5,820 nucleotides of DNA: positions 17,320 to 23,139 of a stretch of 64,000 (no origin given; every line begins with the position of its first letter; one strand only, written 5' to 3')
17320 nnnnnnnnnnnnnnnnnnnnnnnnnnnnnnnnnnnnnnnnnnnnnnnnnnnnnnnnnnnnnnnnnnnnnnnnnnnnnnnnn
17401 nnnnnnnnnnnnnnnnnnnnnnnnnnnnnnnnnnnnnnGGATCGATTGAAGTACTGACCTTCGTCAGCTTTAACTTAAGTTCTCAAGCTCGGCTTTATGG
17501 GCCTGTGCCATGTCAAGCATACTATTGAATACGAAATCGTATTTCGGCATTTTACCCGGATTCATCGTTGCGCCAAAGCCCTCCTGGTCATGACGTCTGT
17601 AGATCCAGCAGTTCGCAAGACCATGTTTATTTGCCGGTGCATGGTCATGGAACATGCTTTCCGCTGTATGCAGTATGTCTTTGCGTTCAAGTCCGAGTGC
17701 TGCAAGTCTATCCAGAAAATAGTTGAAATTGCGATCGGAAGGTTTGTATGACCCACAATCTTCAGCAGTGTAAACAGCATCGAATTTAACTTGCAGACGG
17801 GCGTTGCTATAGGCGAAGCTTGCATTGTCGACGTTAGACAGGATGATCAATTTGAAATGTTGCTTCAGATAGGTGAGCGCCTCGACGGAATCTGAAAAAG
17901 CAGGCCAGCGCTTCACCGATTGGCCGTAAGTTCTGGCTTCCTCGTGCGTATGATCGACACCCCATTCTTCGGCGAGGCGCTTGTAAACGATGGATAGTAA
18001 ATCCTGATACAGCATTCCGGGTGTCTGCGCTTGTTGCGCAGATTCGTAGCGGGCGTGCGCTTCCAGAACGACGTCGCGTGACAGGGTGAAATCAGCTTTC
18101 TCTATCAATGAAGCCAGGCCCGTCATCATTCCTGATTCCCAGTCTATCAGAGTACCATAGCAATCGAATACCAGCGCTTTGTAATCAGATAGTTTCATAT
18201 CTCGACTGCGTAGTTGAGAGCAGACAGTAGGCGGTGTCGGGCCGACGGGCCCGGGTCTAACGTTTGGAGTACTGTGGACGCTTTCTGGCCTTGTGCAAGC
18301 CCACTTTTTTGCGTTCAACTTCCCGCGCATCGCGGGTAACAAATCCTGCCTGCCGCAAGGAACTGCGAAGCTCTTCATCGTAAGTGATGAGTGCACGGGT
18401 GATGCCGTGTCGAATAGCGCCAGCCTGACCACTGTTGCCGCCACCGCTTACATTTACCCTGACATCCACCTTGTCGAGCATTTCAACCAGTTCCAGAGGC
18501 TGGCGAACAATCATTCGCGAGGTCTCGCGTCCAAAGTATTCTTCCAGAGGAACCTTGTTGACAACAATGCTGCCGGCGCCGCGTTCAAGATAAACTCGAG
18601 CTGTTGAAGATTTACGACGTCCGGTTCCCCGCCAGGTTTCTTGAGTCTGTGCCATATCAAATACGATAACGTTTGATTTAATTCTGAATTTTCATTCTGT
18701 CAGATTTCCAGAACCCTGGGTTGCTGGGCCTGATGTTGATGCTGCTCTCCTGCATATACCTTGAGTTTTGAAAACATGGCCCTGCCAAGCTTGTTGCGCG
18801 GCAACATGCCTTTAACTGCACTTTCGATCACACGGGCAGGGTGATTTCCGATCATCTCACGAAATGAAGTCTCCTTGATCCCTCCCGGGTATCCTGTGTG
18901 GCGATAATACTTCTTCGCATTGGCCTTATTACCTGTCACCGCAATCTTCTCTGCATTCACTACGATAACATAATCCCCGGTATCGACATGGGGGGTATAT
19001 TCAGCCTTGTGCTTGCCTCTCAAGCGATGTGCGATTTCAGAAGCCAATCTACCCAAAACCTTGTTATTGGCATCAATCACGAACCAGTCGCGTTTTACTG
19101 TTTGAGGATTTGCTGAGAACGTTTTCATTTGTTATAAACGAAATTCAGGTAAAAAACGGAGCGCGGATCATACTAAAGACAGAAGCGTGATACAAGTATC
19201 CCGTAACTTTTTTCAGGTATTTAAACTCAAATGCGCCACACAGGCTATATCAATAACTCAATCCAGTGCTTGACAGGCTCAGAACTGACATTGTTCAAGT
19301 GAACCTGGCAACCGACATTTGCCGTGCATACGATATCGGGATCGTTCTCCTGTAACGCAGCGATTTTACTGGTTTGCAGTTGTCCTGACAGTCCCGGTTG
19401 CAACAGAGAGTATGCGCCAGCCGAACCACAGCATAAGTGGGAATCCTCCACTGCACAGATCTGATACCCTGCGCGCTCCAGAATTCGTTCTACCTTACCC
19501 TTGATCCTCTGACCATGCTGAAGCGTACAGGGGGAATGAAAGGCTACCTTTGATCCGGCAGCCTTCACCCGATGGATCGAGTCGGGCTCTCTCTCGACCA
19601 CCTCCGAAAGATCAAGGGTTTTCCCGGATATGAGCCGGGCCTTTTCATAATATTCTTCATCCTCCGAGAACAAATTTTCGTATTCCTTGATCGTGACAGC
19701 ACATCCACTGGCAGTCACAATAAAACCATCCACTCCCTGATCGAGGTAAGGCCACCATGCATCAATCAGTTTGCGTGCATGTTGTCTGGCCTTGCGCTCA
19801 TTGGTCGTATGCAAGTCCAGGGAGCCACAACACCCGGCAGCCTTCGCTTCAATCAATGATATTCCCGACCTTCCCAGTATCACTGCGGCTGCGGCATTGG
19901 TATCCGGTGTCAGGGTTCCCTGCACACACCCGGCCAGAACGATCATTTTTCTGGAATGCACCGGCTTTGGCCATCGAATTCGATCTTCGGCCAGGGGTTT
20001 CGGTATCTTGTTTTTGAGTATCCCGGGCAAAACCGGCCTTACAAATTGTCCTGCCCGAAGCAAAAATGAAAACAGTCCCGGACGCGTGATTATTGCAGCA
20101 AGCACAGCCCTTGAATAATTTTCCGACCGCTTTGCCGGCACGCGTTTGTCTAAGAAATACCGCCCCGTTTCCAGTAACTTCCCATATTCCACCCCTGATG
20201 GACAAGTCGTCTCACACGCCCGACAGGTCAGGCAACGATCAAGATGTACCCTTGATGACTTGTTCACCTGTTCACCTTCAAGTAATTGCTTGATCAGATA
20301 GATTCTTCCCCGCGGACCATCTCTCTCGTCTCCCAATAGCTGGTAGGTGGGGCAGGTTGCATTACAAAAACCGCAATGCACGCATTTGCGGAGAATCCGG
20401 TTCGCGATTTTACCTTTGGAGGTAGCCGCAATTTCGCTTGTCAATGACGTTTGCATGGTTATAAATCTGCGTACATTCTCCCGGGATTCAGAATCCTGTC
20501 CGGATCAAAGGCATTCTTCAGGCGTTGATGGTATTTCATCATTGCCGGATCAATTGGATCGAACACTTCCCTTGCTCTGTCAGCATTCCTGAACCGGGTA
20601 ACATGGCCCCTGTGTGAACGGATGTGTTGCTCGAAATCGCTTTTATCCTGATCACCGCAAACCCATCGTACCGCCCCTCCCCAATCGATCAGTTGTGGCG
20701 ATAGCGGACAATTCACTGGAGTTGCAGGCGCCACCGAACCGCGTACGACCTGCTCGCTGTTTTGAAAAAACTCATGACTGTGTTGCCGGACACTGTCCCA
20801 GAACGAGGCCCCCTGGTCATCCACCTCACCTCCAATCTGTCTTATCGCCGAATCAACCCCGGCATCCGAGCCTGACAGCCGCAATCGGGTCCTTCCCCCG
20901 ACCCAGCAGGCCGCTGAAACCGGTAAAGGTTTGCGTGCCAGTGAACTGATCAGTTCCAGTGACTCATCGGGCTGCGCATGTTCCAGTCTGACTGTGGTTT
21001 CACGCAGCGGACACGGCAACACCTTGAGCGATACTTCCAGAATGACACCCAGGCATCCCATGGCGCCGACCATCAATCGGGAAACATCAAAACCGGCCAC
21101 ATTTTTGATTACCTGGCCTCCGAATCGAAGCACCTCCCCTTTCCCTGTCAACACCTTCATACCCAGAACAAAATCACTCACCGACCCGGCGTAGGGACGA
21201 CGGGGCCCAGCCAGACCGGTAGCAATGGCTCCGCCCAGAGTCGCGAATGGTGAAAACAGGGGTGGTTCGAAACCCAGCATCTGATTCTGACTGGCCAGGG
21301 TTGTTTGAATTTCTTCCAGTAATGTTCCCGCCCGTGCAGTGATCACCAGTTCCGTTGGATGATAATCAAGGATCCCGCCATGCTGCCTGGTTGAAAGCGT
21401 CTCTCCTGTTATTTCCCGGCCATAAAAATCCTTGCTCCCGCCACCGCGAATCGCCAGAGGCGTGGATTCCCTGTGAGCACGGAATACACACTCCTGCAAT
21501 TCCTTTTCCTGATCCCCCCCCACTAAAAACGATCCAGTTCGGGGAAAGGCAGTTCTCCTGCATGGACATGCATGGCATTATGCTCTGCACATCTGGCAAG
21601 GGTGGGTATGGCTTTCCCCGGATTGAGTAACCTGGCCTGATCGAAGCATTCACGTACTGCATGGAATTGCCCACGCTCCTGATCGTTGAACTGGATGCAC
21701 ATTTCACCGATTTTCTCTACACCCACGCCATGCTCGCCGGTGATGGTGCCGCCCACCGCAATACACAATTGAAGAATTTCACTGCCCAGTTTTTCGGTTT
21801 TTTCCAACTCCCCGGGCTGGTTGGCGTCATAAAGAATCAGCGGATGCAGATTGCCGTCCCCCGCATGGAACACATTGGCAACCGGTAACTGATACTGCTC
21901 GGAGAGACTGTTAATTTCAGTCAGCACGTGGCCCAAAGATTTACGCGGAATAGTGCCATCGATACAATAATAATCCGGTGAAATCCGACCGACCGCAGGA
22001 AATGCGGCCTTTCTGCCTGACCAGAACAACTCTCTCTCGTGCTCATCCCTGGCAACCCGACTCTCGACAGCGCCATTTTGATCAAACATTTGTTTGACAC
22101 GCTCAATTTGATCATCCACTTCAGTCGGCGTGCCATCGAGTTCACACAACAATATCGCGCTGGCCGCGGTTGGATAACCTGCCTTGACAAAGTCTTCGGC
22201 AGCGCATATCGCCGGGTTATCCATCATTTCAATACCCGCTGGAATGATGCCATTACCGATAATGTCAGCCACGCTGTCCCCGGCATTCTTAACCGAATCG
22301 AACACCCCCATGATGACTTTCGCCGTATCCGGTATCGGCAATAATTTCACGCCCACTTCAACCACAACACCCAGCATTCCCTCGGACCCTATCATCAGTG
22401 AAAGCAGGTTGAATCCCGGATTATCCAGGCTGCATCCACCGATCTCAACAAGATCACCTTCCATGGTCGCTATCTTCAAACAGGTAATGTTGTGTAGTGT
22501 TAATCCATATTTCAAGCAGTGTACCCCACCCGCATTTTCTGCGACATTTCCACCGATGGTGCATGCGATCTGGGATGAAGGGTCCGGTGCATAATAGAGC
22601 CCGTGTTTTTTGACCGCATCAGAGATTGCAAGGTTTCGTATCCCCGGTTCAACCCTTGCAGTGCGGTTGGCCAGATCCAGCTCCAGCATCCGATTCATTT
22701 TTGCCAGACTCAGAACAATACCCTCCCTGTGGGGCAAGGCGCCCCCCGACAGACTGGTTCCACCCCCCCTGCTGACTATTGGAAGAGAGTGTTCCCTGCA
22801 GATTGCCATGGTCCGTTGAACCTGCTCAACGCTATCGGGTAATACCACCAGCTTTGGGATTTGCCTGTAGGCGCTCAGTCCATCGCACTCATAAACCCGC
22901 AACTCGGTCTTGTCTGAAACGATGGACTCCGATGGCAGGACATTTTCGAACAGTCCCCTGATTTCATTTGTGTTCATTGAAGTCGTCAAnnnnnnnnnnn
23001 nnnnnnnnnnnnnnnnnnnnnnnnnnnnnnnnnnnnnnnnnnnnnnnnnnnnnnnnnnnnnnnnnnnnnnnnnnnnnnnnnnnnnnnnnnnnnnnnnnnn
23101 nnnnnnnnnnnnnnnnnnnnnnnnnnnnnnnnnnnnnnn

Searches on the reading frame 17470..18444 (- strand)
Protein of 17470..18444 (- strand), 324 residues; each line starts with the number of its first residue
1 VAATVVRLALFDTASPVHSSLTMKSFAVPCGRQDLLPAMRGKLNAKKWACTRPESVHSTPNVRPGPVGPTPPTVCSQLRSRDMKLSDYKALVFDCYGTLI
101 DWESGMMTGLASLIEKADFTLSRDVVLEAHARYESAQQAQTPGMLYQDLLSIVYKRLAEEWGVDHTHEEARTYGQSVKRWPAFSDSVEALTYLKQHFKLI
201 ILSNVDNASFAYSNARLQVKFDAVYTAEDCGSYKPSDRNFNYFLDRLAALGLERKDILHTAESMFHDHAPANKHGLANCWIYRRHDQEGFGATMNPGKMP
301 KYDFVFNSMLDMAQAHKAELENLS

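Call 66: search_protein_families(library=padloc, proteins=[window:17470-18444:-], max_evalue=0.00001)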
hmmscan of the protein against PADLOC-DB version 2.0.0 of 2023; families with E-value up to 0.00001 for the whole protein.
window:17470-18444:- (324 aa): 0 families

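Call 68: search_protein_families(library=pfam, proteins=[window:17470-18444:-], max_evalue=0.0001)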
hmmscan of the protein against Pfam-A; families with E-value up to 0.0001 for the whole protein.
window:17470-18444:- (324 aa): 2 families
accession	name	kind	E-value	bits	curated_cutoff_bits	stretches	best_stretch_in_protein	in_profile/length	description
PF00702.32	Hydrolase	-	5.1e-10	40.5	26.4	1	88-255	1-172/191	haloacid dehalogenase-like hydrolase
PF13419.12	HAD_2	-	1.8e-07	31.9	23.8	1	92-248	2-149/178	Haloacid dehalogenase-like hydrolase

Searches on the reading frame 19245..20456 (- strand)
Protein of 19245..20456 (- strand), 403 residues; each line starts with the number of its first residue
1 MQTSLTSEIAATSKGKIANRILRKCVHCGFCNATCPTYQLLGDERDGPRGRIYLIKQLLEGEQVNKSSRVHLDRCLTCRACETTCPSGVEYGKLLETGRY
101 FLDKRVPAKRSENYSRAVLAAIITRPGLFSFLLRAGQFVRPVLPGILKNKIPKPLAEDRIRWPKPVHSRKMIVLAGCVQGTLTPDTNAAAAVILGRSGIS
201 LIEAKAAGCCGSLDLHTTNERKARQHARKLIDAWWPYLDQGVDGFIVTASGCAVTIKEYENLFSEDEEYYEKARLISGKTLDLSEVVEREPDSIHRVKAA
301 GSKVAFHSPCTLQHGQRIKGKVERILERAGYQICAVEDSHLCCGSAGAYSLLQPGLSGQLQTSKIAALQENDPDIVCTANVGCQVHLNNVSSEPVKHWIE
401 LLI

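Call 33: search_protein_families(library=pfam, proteins=[window:19245-20456:-], max_evalue=0.001)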
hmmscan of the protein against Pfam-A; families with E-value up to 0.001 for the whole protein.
window:19245-20456:- (403 aa): 11 families
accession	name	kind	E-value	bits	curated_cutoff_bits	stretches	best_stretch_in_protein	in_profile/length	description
PF02754.22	CCG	-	3.6e-22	78.7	20.6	2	304-387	1-84/85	Cysteine-rich domain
PF13183.11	Fer4_8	-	1.6e-12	48.2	27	1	22-89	2-68/68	4Fe-4S dicluster domain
PF12838.12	Fer4_7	-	5.7e-11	43.2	27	1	24-89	1-52/52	4Fe-4S dicluster domain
PF13534.11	Fer4_17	-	3e-10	41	22.2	1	24-89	1-60/61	4Fe-4S dicluster domain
PF13237.11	Fer4_10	-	1.1e-08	35.3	25.5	1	21-86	5-53/53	4Fe-4S dicluster domain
PF12837.12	Fer4_6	-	4.6e-07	29.9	25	0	24-38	8-22/24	4Fe-4S binding domain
PF13484.11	Fer4_16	-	6.6e-06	27.3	30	1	24-87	1-65/66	4Fe-4S double cluster binding domain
PF00037.32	Fer4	-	7.2e-06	26.1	21.1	0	70-88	3-21/24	4Fe-4S binding domain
PF13187.11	Fer4_9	-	2.9e-05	24.4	27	0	24-88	1-50/52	4Fe-4S dicluster domain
PF12797.12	Fer4_2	-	8.6e-05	22.7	24.5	0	70-87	5-22/22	4Fe-4S binding domain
PF12800.12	Fer4_4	-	0.00067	20.3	24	0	73-88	2-17/17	4Fe-4S binding domain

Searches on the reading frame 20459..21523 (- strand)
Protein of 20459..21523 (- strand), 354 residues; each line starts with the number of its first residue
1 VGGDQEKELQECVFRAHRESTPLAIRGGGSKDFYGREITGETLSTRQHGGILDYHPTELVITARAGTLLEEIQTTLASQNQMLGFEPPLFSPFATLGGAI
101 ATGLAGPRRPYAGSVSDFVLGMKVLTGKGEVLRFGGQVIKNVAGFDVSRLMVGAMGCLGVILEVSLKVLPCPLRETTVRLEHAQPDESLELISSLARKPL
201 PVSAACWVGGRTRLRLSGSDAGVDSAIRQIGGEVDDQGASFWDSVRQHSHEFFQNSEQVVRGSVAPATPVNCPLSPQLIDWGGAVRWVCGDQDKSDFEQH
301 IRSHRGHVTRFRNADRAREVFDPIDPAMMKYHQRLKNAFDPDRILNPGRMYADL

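Call 33: search_protein_families(library=pfam, proteins=[window:20459-21523:-], max_evalue=0.001)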
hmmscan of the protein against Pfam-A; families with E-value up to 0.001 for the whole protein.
window:20459-21523:- (354 aa): 2 families
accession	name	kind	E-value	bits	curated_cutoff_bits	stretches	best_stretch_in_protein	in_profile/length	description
PF01565.28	FAD_binding_4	-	1.9e-23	83.1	26.4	1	5-134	9-138/139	FAD binding domain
PF02913.24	FAD-oxidase_C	-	0.0001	22.5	21.2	1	324-349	222-247/248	FAD linked oxidases, C-terminal domain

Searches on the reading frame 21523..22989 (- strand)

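Call 33: search_protein_families(library=pfam, proteins=[window:21523-22989:-], max_evalue=0.001)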
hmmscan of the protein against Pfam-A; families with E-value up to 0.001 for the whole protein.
window:21523-22989:- (488 aa): 2 families
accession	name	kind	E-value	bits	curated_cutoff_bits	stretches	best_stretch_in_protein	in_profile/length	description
PF02913.24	FAD-oxidase_C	-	7.2e-60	203.2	21.2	1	220-459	2-247/248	FAD linked oxidases, C-terminal domain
PF01565.28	FAD_binding_4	-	5.7e-41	139.9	26.4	1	45-183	1-138/139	FAD binding domain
